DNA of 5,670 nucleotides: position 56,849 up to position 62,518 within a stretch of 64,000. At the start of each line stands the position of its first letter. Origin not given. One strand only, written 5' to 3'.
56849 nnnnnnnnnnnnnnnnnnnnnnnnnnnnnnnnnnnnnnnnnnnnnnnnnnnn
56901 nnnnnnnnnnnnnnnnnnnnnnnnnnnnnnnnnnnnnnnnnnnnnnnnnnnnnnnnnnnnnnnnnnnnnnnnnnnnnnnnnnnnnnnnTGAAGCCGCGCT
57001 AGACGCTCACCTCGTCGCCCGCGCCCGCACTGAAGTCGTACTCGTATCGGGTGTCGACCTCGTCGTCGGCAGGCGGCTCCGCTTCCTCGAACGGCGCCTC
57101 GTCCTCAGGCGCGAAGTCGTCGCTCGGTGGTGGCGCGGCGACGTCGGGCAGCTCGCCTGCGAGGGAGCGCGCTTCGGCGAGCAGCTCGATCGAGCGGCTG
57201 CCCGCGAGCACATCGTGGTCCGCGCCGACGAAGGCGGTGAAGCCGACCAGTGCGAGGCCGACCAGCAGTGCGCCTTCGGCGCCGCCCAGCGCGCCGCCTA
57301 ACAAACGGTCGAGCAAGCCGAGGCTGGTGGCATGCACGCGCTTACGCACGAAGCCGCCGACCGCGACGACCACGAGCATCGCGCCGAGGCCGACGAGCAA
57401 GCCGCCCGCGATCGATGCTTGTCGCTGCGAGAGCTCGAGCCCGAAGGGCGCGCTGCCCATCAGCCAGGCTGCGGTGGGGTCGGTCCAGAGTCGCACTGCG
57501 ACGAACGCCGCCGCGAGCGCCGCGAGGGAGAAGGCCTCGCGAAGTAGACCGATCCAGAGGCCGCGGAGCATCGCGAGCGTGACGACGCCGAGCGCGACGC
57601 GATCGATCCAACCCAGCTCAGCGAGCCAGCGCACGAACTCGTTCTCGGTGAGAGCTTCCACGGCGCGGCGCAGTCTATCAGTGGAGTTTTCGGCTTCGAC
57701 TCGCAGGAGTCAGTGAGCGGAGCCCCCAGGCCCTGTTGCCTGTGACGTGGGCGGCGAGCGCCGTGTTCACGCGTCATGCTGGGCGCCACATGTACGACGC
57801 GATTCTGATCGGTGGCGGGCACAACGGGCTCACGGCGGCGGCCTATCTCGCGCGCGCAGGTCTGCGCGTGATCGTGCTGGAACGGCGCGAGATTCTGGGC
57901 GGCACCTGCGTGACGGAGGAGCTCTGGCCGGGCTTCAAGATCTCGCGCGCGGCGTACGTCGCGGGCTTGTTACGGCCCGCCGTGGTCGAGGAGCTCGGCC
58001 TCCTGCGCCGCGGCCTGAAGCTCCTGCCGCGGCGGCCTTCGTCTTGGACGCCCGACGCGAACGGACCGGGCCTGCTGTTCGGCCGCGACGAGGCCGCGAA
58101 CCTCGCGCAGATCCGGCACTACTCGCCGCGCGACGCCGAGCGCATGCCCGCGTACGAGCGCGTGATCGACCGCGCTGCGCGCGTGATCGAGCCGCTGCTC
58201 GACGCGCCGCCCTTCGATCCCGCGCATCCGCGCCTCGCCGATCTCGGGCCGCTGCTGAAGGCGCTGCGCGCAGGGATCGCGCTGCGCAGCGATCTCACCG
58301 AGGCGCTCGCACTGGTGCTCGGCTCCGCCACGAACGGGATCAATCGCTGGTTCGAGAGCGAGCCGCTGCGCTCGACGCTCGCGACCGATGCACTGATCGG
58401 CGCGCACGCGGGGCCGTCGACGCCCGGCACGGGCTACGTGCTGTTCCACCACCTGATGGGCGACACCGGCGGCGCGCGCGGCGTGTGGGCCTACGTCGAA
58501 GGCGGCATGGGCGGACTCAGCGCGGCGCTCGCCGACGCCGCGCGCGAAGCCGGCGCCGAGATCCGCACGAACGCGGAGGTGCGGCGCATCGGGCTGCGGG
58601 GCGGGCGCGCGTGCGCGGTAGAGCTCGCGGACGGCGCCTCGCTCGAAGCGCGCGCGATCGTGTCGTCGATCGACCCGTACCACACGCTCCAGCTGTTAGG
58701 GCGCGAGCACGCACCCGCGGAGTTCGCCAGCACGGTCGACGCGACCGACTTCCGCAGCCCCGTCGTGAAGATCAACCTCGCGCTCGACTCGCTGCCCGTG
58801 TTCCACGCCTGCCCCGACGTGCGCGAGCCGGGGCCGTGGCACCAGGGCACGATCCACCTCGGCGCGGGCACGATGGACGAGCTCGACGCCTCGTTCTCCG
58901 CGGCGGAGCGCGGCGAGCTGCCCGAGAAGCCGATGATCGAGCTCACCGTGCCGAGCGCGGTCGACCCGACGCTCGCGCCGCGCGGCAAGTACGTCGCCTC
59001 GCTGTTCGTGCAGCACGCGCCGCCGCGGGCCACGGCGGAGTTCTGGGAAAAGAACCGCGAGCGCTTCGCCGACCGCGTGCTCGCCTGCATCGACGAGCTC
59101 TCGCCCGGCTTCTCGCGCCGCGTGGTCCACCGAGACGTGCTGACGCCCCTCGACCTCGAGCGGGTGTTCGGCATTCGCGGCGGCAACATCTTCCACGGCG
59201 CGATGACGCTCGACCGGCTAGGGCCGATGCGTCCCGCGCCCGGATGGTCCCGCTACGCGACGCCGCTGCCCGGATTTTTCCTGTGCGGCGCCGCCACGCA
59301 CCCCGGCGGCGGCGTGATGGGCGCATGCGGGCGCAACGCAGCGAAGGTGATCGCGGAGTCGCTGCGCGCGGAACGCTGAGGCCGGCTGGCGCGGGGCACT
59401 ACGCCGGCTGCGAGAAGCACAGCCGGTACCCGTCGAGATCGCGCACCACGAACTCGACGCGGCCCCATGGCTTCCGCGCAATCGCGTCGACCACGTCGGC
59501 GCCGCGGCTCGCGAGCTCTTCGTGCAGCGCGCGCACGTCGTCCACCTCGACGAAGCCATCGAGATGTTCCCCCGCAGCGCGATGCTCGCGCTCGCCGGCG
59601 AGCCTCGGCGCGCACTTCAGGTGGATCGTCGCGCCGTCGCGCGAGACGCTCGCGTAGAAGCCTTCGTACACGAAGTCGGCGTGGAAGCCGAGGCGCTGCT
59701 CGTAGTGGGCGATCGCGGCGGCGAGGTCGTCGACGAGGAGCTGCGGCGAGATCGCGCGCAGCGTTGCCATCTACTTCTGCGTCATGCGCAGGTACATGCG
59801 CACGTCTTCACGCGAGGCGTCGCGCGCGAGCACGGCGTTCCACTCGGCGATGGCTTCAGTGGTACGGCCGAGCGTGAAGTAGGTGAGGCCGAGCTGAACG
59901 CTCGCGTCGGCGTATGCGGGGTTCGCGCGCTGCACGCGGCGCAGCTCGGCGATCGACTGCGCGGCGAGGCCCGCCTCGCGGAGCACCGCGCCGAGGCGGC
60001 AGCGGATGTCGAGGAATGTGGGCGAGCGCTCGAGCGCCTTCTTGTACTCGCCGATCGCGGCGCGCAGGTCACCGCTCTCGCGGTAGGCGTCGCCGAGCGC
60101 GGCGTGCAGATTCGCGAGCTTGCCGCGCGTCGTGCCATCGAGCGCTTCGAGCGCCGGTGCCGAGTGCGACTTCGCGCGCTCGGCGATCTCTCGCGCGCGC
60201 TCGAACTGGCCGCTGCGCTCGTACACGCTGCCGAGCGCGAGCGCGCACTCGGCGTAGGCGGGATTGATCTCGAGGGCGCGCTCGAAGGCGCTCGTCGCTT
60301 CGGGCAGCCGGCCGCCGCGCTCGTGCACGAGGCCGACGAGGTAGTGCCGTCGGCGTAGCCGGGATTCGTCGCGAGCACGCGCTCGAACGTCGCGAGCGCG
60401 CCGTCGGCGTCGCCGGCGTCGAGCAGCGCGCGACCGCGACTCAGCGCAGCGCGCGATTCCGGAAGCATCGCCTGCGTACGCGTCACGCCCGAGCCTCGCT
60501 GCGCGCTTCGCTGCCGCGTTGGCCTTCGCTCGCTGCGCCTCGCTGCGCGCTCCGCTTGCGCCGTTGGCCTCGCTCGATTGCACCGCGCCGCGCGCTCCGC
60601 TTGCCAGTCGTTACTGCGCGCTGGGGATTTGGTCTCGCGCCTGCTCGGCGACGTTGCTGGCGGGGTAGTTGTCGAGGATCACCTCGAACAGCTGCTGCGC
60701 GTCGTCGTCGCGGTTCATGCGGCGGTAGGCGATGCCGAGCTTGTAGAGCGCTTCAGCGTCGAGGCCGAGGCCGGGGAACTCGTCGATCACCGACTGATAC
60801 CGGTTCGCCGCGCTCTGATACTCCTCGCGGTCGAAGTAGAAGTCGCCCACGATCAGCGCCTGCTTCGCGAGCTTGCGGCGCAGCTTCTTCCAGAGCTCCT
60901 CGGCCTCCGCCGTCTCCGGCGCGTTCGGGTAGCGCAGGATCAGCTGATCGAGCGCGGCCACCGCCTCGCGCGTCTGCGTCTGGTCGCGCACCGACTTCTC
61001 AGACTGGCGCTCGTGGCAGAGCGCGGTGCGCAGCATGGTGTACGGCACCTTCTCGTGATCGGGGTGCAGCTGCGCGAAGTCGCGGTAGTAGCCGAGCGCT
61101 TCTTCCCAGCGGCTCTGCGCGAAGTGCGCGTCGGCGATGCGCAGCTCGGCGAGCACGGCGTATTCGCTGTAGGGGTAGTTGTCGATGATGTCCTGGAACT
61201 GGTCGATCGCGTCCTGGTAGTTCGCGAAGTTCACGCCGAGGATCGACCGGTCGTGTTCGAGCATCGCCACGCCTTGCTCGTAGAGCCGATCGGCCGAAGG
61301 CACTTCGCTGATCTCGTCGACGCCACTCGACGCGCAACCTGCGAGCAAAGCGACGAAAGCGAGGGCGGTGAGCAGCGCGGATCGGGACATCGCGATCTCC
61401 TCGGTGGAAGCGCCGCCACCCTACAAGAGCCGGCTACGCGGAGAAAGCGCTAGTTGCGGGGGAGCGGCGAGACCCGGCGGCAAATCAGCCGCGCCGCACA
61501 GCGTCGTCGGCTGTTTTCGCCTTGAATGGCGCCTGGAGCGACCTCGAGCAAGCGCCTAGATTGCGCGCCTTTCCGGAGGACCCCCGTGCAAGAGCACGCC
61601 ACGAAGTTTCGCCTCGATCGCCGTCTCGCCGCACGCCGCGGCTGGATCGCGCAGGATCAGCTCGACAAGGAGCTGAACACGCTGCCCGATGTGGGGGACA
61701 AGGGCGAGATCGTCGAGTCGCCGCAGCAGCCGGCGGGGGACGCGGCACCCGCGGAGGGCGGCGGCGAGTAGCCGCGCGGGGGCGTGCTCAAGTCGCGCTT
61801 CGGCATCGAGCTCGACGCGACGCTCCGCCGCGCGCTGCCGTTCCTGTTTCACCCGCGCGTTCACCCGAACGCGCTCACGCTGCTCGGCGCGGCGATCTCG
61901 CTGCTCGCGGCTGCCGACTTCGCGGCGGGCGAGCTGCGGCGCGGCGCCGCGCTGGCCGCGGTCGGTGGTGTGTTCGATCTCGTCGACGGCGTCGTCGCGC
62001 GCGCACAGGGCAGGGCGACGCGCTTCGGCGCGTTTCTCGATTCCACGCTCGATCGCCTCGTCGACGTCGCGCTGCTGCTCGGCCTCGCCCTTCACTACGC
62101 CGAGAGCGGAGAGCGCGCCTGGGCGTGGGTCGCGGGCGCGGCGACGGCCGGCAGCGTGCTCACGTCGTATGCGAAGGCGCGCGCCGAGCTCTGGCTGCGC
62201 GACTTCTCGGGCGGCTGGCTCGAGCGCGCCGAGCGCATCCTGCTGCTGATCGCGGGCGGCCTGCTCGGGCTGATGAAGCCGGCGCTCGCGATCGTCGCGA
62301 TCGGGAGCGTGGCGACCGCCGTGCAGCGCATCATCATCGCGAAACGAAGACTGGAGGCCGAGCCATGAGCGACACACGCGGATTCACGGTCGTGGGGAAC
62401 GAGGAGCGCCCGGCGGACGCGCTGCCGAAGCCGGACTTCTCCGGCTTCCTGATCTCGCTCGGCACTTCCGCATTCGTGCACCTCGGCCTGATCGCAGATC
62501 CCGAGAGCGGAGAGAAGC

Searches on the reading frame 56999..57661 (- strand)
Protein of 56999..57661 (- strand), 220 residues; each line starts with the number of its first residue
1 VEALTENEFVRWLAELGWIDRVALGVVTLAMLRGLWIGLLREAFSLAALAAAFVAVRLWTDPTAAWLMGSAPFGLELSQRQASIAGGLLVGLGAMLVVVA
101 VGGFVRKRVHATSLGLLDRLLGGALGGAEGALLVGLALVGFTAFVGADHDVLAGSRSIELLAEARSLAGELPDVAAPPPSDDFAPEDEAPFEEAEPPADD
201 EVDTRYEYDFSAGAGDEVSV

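Call 26: search_protein_families(library=pfam, proteins=[window:56999-57661:-], max_evalue=0.01)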
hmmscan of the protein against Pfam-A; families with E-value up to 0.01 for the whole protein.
window:56999-57661:- (220 aa): 1 family
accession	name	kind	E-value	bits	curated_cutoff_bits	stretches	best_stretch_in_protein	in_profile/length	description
PF02674.22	Colicin_V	-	1.3e-20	74.3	29.3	1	19-163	1-141/144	Colicin V production protein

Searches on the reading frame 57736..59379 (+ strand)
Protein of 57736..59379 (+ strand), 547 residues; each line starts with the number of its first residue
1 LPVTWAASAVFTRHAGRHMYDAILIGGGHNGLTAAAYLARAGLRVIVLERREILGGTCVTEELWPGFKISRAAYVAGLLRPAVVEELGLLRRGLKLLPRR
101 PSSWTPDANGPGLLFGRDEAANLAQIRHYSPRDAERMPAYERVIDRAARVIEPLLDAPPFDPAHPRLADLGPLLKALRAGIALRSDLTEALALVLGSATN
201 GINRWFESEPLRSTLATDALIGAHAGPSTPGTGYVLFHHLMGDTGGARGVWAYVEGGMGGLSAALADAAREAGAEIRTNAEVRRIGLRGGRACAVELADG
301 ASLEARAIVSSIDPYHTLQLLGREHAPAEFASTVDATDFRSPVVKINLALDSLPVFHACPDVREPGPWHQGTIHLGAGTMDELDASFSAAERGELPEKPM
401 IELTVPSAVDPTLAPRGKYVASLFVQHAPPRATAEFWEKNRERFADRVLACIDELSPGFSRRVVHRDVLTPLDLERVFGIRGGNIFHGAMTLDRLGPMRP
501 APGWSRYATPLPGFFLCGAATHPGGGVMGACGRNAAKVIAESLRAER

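Call 26: search_protein_families(library=pfam, proteins=[window:57736-59379:+], max_evalue=0.01)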
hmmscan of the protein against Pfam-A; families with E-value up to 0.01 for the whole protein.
window:57736-59379:+ (547 aa): 11 families
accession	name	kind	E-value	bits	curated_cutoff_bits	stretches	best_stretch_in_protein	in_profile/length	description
PF01593.30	Amino_oxidase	-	2.9e-21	76.7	19.8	2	239-537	185-440/443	Flavin containing amine oxidoreductase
PF01266.30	DAO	-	3.8e-13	50.1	27.9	2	21-156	1-132/353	FAD dependent oxidoreductase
PF13450.12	NAD_binding_8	-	3.3e-10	40.5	21.9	1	25-73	2-49/68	NAD(P)-binding Rossmann-like domain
PF07992.20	Pyr_redox_2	-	2.4e-08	34.2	26.1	1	20-68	1-50/291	Pyridine nucleotide-disulphide oxidoreductase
PF12831.13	FAD_oxidored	-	8.5e-07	29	27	1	21-66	1-46/416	FAD dependent oxidoreductase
PF01946.23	Thi4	-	4.8e-06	26.4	26.2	1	20-57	18-56/235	Thi4 family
PF00890.30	FAD_binding_2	-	4.8e-05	23.2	20.4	1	21-57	1-37/414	FAD binding domain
PF01494.25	FAD_binding_3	-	0.00012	21.9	22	1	20-52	2-34/349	FAD binding domain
PF03486.20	HI0933_like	-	0.00016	21.7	50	0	21-55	2-36/244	HI0933-like protein Rossmann domain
PF00070.33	Pyr_redox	-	0.00022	22.1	22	0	23-54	3-34/82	Pyridine nucleotide-disulphide oxidoreductase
PF01134.28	GIDA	-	0.0037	16.8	22.1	1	21-48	1-28/391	Glucose inhibited division protein A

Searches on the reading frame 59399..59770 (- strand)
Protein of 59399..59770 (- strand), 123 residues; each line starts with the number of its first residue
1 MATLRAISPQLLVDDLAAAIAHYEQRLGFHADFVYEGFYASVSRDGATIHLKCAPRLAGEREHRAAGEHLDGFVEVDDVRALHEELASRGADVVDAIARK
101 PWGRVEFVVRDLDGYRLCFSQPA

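Call 26: search_protein_families(library=pfam, proteins=[window:59399-59770:-], max_evalue=0.01)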
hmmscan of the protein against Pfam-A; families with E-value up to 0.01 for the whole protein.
window:59399-59770:- (123 aa): 3 families
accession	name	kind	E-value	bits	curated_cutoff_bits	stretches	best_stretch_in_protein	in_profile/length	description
PF00903.31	Glyoxalase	-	5.5e-13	49.8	20.6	1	11-119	7-121/121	Glyoxalase/Bleomycin resistance protein/Dioxygenase superfamily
PF18029.7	Glyoxalase_6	-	1.3e-05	26.2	23.6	1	14-119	7-105/106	Glyoxalase-like domain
PF13468.12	Glyoxalase_3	-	0.0024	18.4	25.1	0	11-31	6-26/176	Glyoxalase-like domain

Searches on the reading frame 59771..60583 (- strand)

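Call 26: search_protein_families(library=pfam, proteins=[window:59771-60583:-], max_evalue=0.01)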
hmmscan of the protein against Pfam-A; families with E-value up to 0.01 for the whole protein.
window:59771-60583:- (270 aa): 19 families
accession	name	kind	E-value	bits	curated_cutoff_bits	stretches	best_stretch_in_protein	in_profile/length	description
PF13414.12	TPR_11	-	7.8e-21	73.9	26.8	2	164-201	1-38/42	TPR repeat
PF13181.12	TPR_8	-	2.4e-19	68.2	25.7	1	159-189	3-33/34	Tetratricopeptide repeat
PF07719.23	TPR_2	-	3.4e-18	64.6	27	2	157-189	1-33/34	Tetratricopeptide repeat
PF13431.12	TPR_17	-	3.6e-16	58.4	24.4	1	99-132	1-34/34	Tetratricopeptide repeat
PF00515.34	TPR_1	-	3.8e-16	58.6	27.8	2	157-190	1-34/34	Tetratricopeptide repeat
PF14559.12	TPR_19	-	9e-16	58.4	25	3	91-138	5-52/68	Tetratricopeptide repeat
PF13428.12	TPR_14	-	1.5e-13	50.4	23.5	3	158-199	2-43/44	Tetratricopeptide repeat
PF13424.12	TPR_12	-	2.8e-13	50.3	30.1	2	82-137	8-71/77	Tetratricopeptide repeat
PF13432.12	TPR_16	-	1.6e-12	48.1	32.7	3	84-138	4-58/65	Tetratricopeptide repeat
PF13174.12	TPR_6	-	6e-09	36.4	26.3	0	226-254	1-29/33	Tetratricopeptide repeat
PF13176.12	TPR_7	-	4e-08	33.2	27.9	0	160-188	2-32/36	Tetratricopeptide repeat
PF24575.1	TPR_Slam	-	2.4e-07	31.5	35.2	0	162-201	52-91/104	Surface lipoprotein assembly modifier, N-terminal TPR repeats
PF23914.1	TPR_CcmH_CycH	-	4.9e-07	30.1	42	1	162-253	55-149/158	Cytochrome c-type biogenesis protein H TPR domain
PF13374.12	TPR_10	-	2.1e-05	24.8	27.5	0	111-137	2-28/42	Tetratricopeptide repeat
PF12895.13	ANAPC3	-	5.6e-05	23.8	27.2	0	94-140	6-54/82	Anaphase-promoting complex, cyclosome, subunit 3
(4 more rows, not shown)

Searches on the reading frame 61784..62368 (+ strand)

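Call 26: search_protein_families(library=pfam, proteins=[window:61784-62368:+], max_evalue=0.01)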
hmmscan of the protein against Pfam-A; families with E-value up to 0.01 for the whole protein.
window:61784-62368:+ (194 aa): 1 family
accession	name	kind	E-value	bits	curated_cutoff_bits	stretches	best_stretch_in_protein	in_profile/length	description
PF01066.26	CDP-OH_P_transf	-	4e-16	60.2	22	1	27-174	3-145/152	CDP-alcohol phosphatidyltransferase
